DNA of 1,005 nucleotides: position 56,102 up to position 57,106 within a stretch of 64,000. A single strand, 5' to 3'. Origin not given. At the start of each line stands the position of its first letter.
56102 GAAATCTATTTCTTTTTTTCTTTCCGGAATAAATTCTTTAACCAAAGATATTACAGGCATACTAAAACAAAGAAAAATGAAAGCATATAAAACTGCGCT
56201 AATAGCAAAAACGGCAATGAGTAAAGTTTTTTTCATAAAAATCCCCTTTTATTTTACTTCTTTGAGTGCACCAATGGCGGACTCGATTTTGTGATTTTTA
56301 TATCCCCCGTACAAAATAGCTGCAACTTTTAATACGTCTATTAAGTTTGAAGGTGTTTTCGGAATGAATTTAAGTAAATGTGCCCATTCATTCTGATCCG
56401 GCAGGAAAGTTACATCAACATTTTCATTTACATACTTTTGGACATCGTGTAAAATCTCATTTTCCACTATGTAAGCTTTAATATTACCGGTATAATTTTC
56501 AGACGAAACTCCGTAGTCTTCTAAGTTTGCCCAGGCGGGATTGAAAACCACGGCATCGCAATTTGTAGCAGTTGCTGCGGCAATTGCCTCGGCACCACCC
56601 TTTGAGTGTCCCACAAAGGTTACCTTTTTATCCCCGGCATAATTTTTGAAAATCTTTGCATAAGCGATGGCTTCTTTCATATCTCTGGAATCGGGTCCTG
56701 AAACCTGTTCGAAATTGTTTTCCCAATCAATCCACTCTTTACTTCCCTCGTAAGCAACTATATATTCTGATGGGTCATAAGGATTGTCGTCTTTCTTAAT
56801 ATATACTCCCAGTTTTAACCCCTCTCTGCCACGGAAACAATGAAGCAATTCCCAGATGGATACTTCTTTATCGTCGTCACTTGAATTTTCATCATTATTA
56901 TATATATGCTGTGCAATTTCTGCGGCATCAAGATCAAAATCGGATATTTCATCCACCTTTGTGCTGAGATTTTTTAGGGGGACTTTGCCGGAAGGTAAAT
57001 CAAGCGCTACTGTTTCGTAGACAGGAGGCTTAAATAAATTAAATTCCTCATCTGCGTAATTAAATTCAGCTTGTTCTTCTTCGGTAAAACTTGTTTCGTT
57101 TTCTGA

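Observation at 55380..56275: Thrice-repeated toxin-end/immunity-start junction, freshly duplicated immunity genes, and an orphan immunity gene carrying a toxin 3' remnant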

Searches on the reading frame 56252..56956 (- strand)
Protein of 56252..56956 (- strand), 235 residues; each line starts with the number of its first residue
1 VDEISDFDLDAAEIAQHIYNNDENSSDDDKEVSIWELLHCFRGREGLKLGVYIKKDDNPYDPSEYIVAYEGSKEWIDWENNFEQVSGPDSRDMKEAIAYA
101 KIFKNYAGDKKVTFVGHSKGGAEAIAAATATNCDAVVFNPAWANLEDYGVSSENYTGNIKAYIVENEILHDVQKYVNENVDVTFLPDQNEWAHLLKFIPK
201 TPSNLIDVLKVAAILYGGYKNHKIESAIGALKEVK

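Call 27: find_homologous_proteins(query=window:56252-56956:-)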
Query seq(235 aa) (235 aa): 2 proteins with E <= 0.001 among 796 candidates.
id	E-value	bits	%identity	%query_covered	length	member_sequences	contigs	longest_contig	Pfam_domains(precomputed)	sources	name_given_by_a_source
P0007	4.1e-21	94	38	72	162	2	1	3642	PF26363.2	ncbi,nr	ncbi:MAG TPA: DUF2974 domain-containing protein [Clostridium sp.]|nr:DUF2974 domain-containing prote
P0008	6.9e-16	77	32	94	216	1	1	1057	PF26363.2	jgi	jgi:hypothetical protein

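Call 74: search_solved_structures(query=window:56252-56956:-, max_evalue=0.01, show_alignments=1)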
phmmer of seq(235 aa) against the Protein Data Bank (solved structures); distinct sequences matched with E-value up to 0.01: 1.
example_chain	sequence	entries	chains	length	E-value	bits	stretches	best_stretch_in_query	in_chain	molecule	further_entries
7ubz_B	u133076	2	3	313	2.4e-06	30.7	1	72-177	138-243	T6SS lipase effector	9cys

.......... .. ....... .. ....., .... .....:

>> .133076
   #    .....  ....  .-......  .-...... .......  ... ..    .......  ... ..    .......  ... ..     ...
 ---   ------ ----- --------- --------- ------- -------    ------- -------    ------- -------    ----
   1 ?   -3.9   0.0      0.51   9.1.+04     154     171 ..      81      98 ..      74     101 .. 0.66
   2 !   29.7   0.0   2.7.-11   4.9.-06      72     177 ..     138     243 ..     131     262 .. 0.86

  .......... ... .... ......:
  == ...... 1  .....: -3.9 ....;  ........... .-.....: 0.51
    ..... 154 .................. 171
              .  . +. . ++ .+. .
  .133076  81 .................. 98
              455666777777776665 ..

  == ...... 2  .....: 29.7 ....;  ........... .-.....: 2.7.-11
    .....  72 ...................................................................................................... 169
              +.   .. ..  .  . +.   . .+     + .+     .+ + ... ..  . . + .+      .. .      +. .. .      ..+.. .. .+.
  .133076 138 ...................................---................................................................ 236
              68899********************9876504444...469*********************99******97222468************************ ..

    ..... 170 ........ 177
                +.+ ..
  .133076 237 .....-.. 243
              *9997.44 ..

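Call 117: predict_structure(alignment_id=A11)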
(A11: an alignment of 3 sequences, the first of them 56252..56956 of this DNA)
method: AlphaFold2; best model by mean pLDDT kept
length: 235 residues; sequences in the alignment: 3
mean_pLDDT: 43.0   pTM: 0.46
mean pLDDT of the five models: 43.0, 37.2, 36.5, 35.4, 34.1
residues with pLDDT >= 90: 0; 70-90: 2; 50-70: 65; < 50: 168
segments of 3 or more residues with pLDDT < 50: 1-47, 49-51, 59-88, 142-149, 163-235
pLDDT, mean of each block of 10 residues (from residue 1): 33 35 34 46 42 51 43 31 43 55 53 53 66 58 47 53 43 40 39 35 34 32 31 27
secondary structure, 60 per line:
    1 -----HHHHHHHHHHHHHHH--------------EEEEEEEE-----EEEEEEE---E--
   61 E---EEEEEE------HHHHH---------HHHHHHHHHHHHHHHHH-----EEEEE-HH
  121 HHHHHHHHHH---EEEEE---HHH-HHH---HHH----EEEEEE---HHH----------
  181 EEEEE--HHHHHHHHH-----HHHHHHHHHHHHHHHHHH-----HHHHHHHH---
elements in order: H6-20 E35-42 E48-54 E65-70 H77-81 H91-107 E113-117 H119-130 E134-138 E159-164 E181-185 H188-196 H202-219 H225-232
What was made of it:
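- Tried and rejected: The AF2 model of the lipase domain from a 3-sequence alignment failed (pLDDT 43, call 117).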

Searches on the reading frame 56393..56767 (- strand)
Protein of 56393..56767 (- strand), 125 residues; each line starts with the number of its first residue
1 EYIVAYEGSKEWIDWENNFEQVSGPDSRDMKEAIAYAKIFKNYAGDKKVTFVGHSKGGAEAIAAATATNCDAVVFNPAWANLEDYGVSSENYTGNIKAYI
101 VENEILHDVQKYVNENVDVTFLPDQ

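Call 97: find_related_loci(query=A8, collection=metagenome_contigs, flank=4000)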
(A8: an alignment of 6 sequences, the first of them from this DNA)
Query A8 (125 aa) in metagenome_contigs; peptide patterns used: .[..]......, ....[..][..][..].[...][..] (x = any residue, [..] = any of these).
600 stretches matched a pattern (row limit reached: there are more); 72 encode a relative of the query (tblastn E <= 1e-3); 72 distinct loci.
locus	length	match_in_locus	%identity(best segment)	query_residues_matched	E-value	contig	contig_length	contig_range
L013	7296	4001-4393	46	1-125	1e-30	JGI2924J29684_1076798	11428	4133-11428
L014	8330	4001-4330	55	1-106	2e-28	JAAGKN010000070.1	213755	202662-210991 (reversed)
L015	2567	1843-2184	46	1-109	3e-27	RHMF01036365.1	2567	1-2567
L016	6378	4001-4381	45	1-125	4e-27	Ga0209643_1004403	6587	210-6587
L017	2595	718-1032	48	1-106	6e-26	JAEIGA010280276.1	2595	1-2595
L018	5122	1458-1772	53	14-118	2e-25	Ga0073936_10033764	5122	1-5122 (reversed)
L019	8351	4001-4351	47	1-118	7e-25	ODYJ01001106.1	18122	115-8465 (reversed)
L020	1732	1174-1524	46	1-118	7e-25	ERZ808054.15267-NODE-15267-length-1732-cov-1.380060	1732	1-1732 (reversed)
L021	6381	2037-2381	43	2-117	1e-24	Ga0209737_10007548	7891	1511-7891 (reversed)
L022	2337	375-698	44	1-109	1e-24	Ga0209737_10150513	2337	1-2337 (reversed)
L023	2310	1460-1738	47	14-107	7e-23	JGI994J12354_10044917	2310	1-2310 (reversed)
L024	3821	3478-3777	49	1-101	4e-22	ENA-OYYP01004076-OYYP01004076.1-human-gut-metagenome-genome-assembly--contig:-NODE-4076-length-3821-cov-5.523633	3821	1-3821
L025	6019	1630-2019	41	1-125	1e-21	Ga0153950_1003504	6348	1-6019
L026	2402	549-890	43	1-113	1e-21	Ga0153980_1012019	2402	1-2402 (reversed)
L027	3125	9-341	43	14-125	2e-21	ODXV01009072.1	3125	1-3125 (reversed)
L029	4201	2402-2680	49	14-106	8e-21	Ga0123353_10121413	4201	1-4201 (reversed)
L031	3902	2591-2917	44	1-106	9e-21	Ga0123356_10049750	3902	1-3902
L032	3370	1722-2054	50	1-106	2e-20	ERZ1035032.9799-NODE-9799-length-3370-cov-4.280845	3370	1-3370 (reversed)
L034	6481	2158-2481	44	13-117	2e-20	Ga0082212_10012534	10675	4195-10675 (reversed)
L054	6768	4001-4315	33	1-107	8e-15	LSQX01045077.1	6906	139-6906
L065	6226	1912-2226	38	1-106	2e-13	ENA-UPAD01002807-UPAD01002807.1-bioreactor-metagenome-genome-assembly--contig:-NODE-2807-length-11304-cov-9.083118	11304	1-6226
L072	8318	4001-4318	40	1-107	1e-11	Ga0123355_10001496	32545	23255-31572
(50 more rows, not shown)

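Call 99: search_protein_families(library=pfam, proteins=[L019:2-4444:+, L054:2-4462:+, L072:2-4522:+, L031:2-3157:+, L029:611-2851:+, L065:1-2391:+, L034:769-2619:+, L014:3224-4474:+, L032:1011-2228:+, L017:1-1239:+], max_evalue=0.0001)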
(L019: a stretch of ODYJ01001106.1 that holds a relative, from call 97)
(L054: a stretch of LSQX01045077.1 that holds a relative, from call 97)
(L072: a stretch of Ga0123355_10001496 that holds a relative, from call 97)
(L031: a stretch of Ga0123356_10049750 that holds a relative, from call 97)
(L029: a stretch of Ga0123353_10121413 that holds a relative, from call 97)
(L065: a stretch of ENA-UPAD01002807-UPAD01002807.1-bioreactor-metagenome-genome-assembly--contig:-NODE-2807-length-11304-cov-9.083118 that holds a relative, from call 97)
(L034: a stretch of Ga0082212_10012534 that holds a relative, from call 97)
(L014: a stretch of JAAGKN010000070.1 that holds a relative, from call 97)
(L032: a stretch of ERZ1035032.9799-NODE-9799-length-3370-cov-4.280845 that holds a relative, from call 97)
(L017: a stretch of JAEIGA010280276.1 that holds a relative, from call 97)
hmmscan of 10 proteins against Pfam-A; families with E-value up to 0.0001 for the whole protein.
L019:2-4444:+ (1481 aa): 1 family
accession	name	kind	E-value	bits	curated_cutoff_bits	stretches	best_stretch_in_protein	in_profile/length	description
PF05593.20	RHS_repeat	-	2.3e-37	127.1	22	0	641-670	1-30/38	RHS Repeat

L054:2-4462:+ (1487 aa): 1 family
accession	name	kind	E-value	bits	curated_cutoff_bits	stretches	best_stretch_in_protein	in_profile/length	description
PF05593.20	RHS_repeat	-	1.8e-34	117.9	22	1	959-995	1-38/38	RHS Repeat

L072:2-4522:+ (1507 aa): 3 families
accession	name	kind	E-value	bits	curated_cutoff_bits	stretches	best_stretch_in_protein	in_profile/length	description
PF05593.20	RHS_repeat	-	6.4e-132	428.4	22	13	116-149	1-34/38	RHS Repeat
PF15283.12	DUF4595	-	2.4e-06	28.1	34.2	0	856-967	31-137/202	Domain of unknown function (DUF4595) with porin-like fold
PF25174.1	Beta-prop_THOC3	-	2.3e-05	24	305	0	82-238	84-234/272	THOC3 beta-propeller domain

L031:2-3157:+ (1052 aa): 1 family
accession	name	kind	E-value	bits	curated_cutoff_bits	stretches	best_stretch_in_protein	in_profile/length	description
PF05593.20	RHS_repeat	-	1.7e-66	219.9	22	6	58-94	1-37/38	RHS Repeat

L029:611-2851:+ (747 aa): 1 family
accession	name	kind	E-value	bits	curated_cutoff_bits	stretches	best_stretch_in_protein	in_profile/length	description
PF05593.20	RHS_repeat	-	8.9e-15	55.1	22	0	54-82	3-31/38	RHS Repeat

L065:1-2391:+ (797 aa): 2 families
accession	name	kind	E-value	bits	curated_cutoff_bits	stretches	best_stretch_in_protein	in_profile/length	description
PF05593.20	RHS_repeat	-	1.9e-28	98.7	22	0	95-124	1-29/38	RHS Repeat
PF11187.14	Mbeg1-like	-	2e-05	24.6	21.1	1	638-705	38-104/224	Mbeg1-like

L034:769-2619:+ (617 aa): 1 family
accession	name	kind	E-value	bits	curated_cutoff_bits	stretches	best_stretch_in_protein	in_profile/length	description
PF05593.20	RHS_repeat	-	1.8e-05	25.4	22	0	155-185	1-30/38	RHS Repeat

L014:3224-4474:+ (417 aa): 0 families

L032:1011-2228:+ (406 aa): 0 families

L017:1-1239:+ (413 aa): 0 families
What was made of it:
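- Seven of the ten toxin ORFs scanned, including all the long ones, are RHS-repeat proteins (call 99). The same lipase and partner pair is carried by Rhs toxins (call 99).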
